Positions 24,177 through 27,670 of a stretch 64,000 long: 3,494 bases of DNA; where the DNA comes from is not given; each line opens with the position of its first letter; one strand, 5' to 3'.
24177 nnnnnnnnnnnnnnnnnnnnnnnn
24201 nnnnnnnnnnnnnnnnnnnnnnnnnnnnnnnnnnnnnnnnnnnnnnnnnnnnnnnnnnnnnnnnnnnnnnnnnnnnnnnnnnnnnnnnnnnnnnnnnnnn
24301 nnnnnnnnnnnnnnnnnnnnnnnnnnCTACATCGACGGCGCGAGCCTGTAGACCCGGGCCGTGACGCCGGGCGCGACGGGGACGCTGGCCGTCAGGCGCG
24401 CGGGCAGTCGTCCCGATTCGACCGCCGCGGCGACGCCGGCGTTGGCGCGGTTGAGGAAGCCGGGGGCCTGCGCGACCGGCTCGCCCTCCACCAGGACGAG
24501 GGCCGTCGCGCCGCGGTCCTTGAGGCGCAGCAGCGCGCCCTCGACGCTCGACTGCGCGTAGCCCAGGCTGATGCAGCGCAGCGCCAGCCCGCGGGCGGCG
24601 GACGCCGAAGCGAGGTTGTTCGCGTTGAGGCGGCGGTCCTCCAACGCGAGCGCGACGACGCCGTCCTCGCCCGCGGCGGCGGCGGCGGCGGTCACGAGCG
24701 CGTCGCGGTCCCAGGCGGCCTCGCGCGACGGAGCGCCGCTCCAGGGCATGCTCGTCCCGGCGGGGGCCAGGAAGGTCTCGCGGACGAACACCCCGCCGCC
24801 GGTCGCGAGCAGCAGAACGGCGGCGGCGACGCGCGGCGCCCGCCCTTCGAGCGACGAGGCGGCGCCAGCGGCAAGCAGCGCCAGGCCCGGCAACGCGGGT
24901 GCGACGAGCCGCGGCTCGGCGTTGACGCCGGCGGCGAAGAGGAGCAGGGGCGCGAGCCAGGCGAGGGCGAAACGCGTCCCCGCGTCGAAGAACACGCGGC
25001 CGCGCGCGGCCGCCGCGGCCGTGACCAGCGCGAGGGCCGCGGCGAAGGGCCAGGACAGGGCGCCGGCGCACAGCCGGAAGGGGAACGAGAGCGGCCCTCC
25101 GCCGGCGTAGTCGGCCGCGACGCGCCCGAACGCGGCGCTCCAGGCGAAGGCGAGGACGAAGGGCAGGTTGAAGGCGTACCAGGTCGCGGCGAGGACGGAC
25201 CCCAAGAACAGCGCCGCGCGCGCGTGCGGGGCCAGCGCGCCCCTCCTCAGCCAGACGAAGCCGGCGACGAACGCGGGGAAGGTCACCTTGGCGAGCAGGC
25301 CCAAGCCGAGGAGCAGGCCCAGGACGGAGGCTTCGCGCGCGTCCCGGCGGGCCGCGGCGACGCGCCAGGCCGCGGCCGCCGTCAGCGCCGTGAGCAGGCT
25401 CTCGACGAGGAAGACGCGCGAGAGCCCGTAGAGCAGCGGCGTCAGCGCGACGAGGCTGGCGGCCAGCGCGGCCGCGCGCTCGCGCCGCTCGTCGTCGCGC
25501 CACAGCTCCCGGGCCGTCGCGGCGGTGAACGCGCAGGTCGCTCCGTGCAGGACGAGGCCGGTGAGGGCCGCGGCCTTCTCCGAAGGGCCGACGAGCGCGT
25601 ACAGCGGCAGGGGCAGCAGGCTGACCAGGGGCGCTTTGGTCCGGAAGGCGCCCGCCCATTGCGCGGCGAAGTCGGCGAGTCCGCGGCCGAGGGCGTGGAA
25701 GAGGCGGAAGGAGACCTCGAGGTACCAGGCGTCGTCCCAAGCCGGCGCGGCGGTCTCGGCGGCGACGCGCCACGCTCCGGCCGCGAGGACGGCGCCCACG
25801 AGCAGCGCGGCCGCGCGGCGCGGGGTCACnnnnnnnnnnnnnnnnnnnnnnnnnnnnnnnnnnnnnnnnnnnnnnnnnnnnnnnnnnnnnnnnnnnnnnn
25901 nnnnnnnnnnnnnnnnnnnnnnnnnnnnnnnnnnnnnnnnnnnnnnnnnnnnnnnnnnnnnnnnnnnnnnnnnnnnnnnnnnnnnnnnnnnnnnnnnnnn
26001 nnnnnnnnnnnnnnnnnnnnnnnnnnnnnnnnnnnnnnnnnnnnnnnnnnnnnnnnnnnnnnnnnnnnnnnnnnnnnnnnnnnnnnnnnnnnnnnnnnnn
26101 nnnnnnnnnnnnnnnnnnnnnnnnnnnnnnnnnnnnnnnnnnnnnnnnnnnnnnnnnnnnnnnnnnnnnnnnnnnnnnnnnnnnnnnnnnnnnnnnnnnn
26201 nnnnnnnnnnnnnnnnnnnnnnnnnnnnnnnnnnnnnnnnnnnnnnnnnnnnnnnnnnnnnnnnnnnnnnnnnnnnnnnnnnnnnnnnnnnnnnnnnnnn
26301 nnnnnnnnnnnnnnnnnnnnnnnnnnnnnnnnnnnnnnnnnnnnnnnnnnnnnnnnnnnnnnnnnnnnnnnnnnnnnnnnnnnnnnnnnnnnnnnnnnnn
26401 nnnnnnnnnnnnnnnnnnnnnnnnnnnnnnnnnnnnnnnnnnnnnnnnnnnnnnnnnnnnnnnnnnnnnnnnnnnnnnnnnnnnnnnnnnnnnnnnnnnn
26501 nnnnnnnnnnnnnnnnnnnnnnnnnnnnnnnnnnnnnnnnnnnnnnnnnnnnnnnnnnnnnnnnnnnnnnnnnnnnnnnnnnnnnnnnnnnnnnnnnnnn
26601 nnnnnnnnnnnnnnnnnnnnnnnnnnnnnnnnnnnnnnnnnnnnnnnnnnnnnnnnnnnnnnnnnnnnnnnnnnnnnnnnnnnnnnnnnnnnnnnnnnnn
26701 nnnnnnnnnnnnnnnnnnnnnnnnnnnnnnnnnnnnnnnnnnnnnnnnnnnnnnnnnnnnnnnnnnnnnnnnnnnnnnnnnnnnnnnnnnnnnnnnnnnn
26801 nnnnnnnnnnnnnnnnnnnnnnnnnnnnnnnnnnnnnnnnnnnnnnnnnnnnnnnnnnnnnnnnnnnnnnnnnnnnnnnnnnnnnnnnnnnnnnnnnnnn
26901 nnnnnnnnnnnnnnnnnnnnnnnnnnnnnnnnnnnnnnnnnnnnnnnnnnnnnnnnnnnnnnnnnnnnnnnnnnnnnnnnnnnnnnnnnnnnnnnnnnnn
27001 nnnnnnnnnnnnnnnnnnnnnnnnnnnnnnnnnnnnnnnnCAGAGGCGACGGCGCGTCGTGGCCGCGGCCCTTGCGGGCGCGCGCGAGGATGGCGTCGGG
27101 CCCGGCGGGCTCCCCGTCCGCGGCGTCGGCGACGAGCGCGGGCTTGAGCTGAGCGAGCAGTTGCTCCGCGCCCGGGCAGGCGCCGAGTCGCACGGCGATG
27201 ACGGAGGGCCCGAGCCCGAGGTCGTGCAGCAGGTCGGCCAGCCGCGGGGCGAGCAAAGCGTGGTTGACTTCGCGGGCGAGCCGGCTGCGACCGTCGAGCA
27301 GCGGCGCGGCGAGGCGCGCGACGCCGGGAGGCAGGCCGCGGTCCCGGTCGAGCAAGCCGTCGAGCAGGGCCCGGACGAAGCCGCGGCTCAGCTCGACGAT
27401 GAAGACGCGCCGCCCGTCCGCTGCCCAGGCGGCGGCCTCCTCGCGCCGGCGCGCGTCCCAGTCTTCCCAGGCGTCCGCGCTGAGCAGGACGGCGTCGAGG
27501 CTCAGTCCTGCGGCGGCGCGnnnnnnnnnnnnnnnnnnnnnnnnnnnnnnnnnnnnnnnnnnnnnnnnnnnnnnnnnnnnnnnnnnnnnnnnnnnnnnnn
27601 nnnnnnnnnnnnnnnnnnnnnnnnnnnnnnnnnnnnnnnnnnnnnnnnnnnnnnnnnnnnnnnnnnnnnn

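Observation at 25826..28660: Single 944-aa ORF fusing a GT4 glycosyltransferase, a duplicated half-GT module and a Wzx-type flippase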

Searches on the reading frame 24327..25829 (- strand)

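Call 46: search_protein_families(library=pfam, proteins=[window:24327-25829:-], max_evalue=0.001)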
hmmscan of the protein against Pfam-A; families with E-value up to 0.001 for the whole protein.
window:24327-25829:- (500 aa): 1 family
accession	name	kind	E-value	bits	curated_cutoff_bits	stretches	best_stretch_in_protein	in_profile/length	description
PF13231.12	PMT_2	-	0.00018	22.2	26.1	1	66-191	3-125/160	Dolichyl-phosphate-mannose-protein mannosyltransferase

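Call 83: search_protein_families(library=ncbifam, proteins=[window:24327-25829:-], max_evalue=0.001)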
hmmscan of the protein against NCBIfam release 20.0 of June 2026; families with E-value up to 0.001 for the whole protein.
window:24327-25829:- (500 aa): 0 families

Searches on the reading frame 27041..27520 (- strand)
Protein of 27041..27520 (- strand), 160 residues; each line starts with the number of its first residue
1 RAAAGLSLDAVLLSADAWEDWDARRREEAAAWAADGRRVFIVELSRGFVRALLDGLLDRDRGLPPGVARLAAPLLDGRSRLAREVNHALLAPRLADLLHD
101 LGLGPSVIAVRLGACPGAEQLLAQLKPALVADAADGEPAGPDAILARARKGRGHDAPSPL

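Call 57: predict_structure(alignment_id=A3)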
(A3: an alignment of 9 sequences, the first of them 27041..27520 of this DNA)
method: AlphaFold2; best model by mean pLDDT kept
length: 160 residues; sequences in the alignment: 9
mean_pLDDT: 83.3   pTM: 0.81
mean pLDDT of the five models: 83.3, 79.8, 79.7, 79.4, 79.1
residues with pLDDT >= 90: 71; 70-90: 65; 50-70: 14; < 50: 10
segments of 3 or more residues with pLDDT < 50: 1-4, 155-160
pLDDT, mean of each block of 10 residues (from residue 1): 63 91 91 90 78 66 87 86 91 92 91 88 91 85 88 54
secondary structure, 60 per line:
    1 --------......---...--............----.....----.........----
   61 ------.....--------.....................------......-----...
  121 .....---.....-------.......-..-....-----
elements in order: E9-14 H23-34 E39-43 H48-56 E67-71 H80-100 E107-112 H118-125 E129-133 H141-147 H152-155

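Call 60: fold_search(model_id=the predicted structure, library=pdb)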
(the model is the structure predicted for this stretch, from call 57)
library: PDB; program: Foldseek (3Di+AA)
matches with E <= 10: 1277; with E <= 0.001: 0
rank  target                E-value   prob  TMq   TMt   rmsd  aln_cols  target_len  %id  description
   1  3lyu_B                1.0e-02  0.90  0.38  0.44   7.1       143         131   13  Crystal Structure of the C-terminal domain (residues 83-215) of PF1911 hydrogenase from Pyrococcus furiosus, Northeast (released 2010-03-23)
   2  7ery                  1.1e-02  0.72  0.34  0.17   8.3       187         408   18  apo form of the glycosyltransferase (released 2021-12-08)
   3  7w09                  1.4e-02  0.94  0.44  0.19   6.3       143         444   10  UGT74AN2, Plant Steroid Glycosyltransferase (released 2022-03-02)
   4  7w0k                  1.4e-02  0.97  0.46  0.20   5.9       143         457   12  plant glycosyltransferase (released 2022-03-02)
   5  3rag_A                1.5e-02  0.66  0.35  0.27  10.4       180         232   13  Crystal Structure of Uncharacterized protein Aaci_0196 from Alicyclobacillus acidocaldarius subsp. acidocaldarius DSM  (released 2011-09-14)
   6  7w11                  2.0e-02  0.85  0.41  0.19   6.6       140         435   10  glycosyltransferase (released 2022-03-02)
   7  6lfn_B                2.1e-02  0.87  0.34  0.16   6.8       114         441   18  Crystal structure of LpCGTb (released 2020-11-18)
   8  3lrx_C                2.3e-02  0.80  0.36  0.41   6.6       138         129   14  Crystal Structure of the C-terminal domain (residues 78-226) of PF1911 hydrogenase from Pyrococcus furiosus, Northeast (released 2010-03-16)
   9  9ksv                  2.6e-02  0.80  0.37  0.18   7.4       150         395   13  Complex structure of PcApiGT/UDP/Apigenin 7-O-glucoside (released 2025-06-25)
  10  3lrx_F                2.9e-02  0.92  0.41  0.49   5.1       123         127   12  Crystal Structure of the C-terminal domain (residues 78-226) of PF1911 hydrogenase from Pyrococcus furiosus, Northeast (released 2010-03-16)
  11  6jtd_B                2.9e-02  0.77  0.39  0.18   6.6       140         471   13  Crystal structure of TcCGT1 in complex with UDP (released 2019-06-19)
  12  6jtd_A                3.1e-02  0.72  0.34  0.15   6.6       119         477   13  Crystal structure of TcCGT1 in complex with UDP (released 2019-06-19)
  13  4hgr_A                3.1e-02  0.69  0.38  0.38   7.7       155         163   14  Crystal structure of E56A/K67A mutant of 2-keto-3-deoxy-D-glycero-D-galactonononate-9-phosphate phosphohydrolase from  (released 2013-08-21)
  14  5d01_B                3.4e-02  0.91  0.42  0.21   5.5       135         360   11  Crystal structure of BshA from B. subtilis complexed with N-acetylglucosaminyl-malate (released 2016-09-07)
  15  5b3h_A                3.4e-02  0.77  0.38  0.20   5.9       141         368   13  The crystal structure of the JACKDAW/IDD10 bound to the heterodimeric SHR-SCR complex (released 2017-03-01)
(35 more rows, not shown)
